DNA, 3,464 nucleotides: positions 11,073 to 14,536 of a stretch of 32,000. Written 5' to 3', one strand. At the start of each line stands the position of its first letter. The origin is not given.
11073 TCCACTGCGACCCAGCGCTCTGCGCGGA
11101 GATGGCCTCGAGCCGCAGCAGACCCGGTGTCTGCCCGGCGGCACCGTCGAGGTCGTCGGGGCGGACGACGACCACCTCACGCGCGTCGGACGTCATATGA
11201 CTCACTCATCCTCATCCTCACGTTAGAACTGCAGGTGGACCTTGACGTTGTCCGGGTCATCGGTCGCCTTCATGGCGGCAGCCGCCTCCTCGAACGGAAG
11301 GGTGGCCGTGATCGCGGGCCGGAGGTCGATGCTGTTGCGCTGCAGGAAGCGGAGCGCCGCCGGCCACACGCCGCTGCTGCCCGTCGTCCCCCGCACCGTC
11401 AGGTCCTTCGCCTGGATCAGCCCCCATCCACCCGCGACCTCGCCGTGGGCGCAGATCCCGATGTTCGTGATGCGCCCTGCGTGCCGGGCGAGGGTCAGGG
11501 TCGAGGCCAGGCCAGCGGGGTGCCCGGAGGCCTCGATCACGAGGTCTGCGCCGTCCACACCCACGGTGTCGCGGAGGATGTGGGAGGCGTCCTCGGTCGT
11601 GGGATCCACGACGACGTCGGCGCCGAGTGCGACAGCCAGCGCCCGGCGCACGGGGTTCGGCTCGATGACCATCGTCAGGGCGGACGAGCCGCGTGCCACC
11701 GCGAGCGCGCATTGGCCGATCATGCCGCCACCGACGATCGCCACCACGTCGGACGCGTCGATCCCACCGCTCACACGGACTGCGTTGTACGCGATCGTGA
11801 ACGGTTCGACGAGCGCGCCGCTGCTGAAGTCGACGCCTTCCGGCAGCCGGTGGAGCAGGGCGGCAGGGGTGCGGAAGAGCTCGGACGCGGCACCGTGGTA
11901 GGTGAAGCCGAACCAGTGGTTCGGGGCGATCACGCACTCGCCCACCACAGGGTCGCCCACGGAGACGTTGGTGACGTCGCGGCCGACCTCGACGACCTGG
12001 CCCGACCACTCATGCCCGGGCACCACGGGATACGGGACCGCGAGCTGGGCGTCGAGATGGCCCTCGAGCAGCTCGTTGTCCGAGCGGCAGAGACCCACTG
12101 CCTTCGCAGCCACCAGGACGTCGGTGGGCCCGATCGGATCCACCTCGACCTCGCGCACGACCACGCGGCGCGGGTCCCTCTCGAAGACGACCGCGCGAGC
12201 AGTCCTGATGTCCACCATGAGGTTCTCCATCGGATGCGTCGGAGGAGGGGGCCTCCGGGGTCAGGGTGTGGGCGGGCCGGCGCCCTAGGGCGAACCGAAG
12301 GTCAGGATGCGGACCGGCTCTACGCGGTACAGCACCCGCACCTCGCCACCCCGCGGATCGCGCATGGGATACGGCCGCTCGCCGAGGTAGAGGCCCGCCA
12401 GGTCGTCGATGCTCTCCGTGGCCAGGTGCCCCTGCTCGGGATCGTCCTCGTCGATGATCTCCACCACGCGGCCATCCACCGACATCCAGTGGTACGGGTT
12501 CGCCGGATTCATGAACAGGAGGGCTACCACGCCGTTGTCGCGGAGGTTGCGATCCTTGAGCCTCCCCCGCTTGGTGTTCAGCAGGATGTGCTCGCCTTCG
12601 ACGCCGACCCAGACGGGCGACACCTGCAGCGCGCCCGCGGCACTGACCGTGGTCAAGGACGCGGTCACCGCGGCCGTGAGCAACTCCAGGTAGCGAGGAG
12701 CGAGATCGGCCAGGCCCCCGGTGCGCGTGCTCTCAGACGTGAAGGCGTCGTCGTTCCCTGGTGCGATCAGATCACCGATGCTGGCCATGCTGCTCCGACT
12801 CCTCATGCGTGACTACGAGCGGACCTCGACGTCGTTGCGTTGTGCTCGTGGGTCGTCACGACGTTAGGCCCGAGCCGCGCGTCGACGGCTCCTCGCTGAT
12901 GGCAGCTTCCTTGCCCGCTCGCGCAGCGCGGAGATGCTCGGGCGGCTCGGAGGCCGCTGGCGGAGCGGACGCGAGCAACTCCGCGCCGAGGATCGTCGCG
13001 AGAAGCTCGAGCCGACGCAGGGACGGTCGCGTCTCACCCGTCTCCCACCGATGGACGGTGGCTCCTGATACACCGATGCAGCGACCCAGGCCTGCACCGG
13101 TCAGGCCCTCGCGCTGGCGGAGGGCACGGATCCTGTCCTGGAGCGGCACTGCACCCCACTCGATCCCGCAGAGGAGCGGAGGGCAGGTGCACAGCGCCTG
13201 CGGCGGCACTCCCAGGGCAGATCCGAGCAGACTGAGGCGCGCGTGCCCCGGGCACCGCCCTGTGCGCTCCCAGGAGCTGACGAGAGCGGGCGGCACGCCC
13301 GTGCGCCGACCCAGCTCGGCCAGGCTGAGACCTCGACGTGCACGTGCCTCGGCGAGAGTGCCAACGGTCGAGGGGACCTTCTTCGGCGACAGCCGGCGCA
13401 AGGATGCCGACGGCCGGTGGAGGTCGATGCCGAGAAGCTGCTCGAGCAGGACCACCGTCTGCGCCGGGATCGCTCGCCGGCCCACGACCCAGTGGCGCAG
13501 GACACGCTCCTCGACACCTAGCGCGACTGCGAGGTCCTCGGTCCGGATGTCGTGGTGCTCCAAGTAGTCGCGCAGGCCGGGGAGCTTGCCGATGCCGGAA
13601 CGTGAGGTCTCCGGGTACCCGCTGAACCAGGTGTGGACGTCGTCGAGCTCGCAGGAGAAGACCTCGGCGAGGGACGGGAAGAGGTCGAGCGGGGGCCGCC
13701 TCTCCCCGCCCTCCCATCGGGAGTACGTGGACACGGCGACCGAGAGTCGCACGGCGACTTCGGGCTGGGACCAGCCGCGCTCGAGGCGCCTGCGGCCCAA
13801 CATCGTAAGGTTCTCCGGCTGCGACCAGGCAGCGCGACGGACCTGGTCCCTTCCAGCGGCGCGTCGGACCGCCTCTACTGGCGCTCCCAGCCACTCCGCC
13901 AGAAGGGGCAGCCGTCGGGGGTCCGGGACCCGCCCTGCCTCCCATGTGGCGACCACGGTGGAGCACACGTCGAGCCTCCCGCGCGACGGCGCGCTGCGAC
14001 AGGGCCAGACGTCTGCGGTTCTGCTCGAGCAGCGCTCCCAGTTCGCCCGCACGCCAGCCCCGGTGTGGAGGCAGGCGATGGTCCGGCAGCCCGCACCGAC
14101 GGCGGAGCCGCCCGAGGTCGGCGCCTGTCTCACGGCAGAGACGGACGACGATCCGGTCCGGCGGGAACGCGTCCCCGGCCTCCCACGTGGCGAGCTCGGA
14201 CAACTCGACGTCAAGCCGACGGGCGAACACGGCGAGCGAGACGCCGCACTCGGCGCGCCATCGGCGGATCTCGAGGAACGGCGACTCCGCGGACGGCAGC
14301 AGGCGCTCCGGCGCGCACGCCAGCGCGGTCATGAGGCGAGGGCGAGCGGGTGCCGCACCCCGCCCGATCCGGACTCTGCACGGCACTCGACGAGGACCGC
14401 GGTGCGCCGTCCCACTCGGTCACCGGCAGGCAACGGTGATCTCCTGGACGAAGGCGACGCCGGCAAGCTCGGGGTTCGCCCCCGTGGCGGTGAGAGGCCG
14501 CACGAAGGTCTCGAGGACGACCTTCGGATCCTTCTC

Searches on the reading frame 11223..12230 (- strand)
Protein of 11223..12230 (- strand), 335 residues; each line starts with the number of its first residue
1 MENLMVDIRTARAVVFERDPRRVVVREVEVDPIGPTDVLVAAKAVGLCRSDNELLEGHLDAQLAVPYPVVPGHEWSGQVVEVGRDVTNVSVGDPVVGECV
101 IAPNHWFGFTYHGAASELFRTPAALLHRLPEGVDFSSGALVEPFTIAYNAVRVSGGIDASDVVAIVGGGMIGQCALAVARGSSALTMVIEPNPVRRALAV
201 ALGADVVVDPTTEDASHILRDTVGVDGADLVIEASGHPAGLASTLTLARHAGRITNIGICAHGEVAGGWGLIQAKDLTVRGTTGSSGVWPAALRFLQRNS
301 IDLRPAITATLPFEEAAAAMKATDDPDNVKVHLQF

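Call 10: search_protein_families(library=pfam, proteins=[window:11223-12230:-], max_evalue=0.001)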
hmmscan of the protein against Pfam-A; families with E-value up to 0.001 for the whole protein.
window:11223-12230:- (335 aa): 4 families
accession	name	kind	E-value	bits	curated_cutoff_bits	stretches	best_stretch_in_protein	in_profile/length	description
PF00107.32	ADH_zinc_N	-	8.5e-21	74.7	31.8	1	171-297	2-128/129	Zinc-binding dehydrogenase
PF08240.17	ADH_N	-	7e-19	68.4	23.5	1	34-131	1-104/104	Alcohol dehydrogenase GroES-like domain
PF13602.12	ADH_zinc_N_2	-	3.8e-07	31.5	27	1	202-322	1-122/134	Zinc-binding dehydrogenase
PF16912.11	Glu_dehyd_C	-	4.7e-06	26.7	34.9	1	138-335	4-211/211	Glucose dehydrogenase C-terminus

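Call 53: search_protein_families(library=ncbifam, proteins=[window:11223-12230:-], max_evalue=0.00001)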
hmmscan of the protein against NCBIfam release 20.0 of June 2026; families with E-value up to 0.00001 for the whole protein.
window:11223-12230:- (335 aa): 21 families
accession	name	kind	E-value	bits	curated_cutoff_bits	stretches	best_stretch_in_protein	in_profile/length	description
NF041097.1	keto_inos_dh_IolM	equivalog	4.4e-44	150.7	450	1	17-327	35-381/389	scyllo-inosose 3-dehydrogenase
TIGR00692.1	tdh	equivalog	5.6e-43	147.3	458.35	1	23-322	11-327/340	L-threonine 3-dehydrogenase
NF003808.0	PRK05396.1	equivalog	6.4e-43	146.9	380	1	17-334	7-339/341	L-threonine 3-dehydrogenase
NF007489.0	PRK10083.1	equivalog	4.2e-32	111.4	376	1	14-333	4-335/339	Zn-dependent oxidoreductase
NF007375.0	PRK09880.1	equivalog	3.5e-24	85.2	469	1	133-335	144-343/344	L-idonate 5-dehydrogenase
NF007642.0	PRK10309.1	equivalog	2e-23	83.2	550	1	13-331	3-342/347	galactitol-1-phosphate 5-dehydrogenase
TIGR03989.1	Rxyl_3153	subfamily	2.9e-21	76.1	440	1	11-97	2-85/370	NDMA-dependent alcohol dehydrogenase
TIGR02824.1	quinone_pig3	subfamily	1e-20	74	296.8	1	18-283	10-263/325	putative NAD(P)H quinone oxidoreductase, PIG3 family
TIGR01202.1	bchC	equivalog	1.2e-18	67.3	291.25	1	12-331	3-305/308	chlorophyll synthesis pathway protein BchC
NF010344.0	PRK13771.1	subfamily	3.4e-18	65.7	349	1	12-326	2-323/334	putative alcohol dehydrogenase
NF047908.1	AldhRedAhr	equivalog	1.5e-17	63.5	470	1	18-95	11-85/335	NADPH-dependent aldehyde reductase Ahr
TIGR03451.1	mycoS_dep_FDH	equivalog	5.5e-16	58.3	512.9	2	11-96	2-83/358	S-(hydroxymethyl)mycothiol dehydrogenase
NF006940.0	PRK09422.1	equivalog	2.2e-15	56.4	344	1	12-259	2-261/338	alcohol dehydrogenase AdhP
TIGR03366.1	HpnZ_proposed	hypoth_equivalog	8.8e-15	54.7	328.1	1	154-298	151-295/315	putative phosphonate catabolism associated alcohol dehydrogenase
NF041172.1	AcrlCoa_red_Thmprot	equivalog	5.4e-14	51.9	500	1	12-97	2-84/334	acryloyl-CoA reductase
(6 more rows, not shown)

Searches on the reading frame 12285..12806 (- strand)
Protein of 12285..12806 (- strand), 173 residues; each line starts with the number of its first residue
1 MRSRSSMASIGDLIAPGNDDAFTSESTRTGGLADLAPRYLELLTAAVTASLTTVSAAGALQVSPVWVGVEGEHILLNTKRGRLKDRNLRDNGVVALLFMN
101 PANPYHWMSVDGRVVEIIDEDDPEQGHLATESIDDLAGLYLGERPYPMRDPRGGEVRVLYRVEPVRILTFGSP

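Call 10: search_protein_families(library=pfam, proteins=[window:12285-12806:-], max_evalue=0.001)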
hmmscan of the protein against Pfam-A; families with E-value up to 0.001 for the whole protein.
window:12285-12806:- (173 aa): 1 family
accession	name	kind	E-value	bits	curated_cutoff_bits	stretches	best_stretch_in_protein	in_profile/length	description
PF01243.27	PNPOx_N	-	1.4e-11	45.2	28.1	1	37-126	3-85/120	Pyridoxamine 5'-phosphate oxidase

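Call 53: search_protein_families(library=ncbifam, proteins=[window:12285-12806:-], max_evalue=0.00001)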
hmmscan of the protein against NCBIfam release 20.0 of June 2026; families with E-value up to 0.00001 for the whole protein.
window:12285-12806:- (173 aa): 1 family
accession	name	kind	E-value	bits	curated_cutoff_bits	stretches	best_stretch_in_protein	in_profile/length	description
TIGR03618.1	Rv1155_F420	subfamily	6.4e-25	87.8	79.05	1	40-168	2-126/127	TIGR03618 family F420-dependent PPOX class oxidoreductase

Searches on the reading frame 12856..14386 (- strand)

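Call 41: search_protein_families(library=pfam, proteins=[window:12856-14214:-, window:13034-14386:-], max_evalue=0.01)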
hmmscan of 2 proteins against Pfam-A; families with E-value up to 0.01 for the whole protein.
window:12856-14214:- (452 aa): 12 families
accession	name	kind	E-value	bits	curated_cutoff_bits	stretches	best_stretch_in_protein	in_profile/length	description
PF01381.28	HTH_3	-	6.2e-39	132.3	23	4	141-192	3-54/55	Helix-turn-helix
PF13560.12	HTH_31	-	4.6e-31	107.4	27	3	361-411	5-56/64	Helix-turn-helix domain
PF13443.12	HTH_26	-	6.2e-12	46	22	1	362-410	2-51/63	Cro/C1-type HTH DNA-binding domain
PF13384.12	HTH_23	-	2.6e-08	33.9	24.6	0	143-167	13-37/50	Homeodomain-like domain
PF13413.12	HTH_25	-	4.2e-05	23.7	24.6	0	286-314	1-29/62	Helix-turn-helix domain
PF15943.11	YdaS_toxin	-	6.5e-05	23.1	30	1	227-260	13-46/65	Bacterial toxin YdaS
PF12844.13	HTH_19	-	0.00041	20.6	30.2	0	143-186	8-51/64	Helix-turn-helix domain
PF13411.12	MerR_1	-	0.00044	20.8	21.6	0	297-321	2-26/69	MerR HTH family regulatory protein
PF07022.19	Phage_CI_repr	-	0.0019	19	22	0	227-266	17-55/65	Bacteriophage CI repressor helix-turn-helix domain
PF15731.11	MqsA_antitoxin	-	0.0025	18.4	30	0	361-406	73-118/131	Antitoxin component of bacterial toxin-antitoxin system, MqsA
PF04545.22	Sigma70_r4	-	0.0063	16.4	24.1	0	294-318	19-43/50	Sigma-70, region 4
PF01527.26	HTH_Tnp_1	-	0.0085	16.7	24.1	0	223-243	24-44/75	Transposase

window:13034-14386:- (450 aa): 2 families
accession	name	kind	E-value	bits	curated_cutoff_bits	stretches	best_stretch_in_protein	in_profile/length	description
PF13560.12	HTH_31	-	3.5e-07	30.9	27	1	39-95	5-61/64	Helix-turn-helix domain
PF01381.28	HTH_3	-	0.006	17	23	0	40-91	1-52/55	Helix-turn-helix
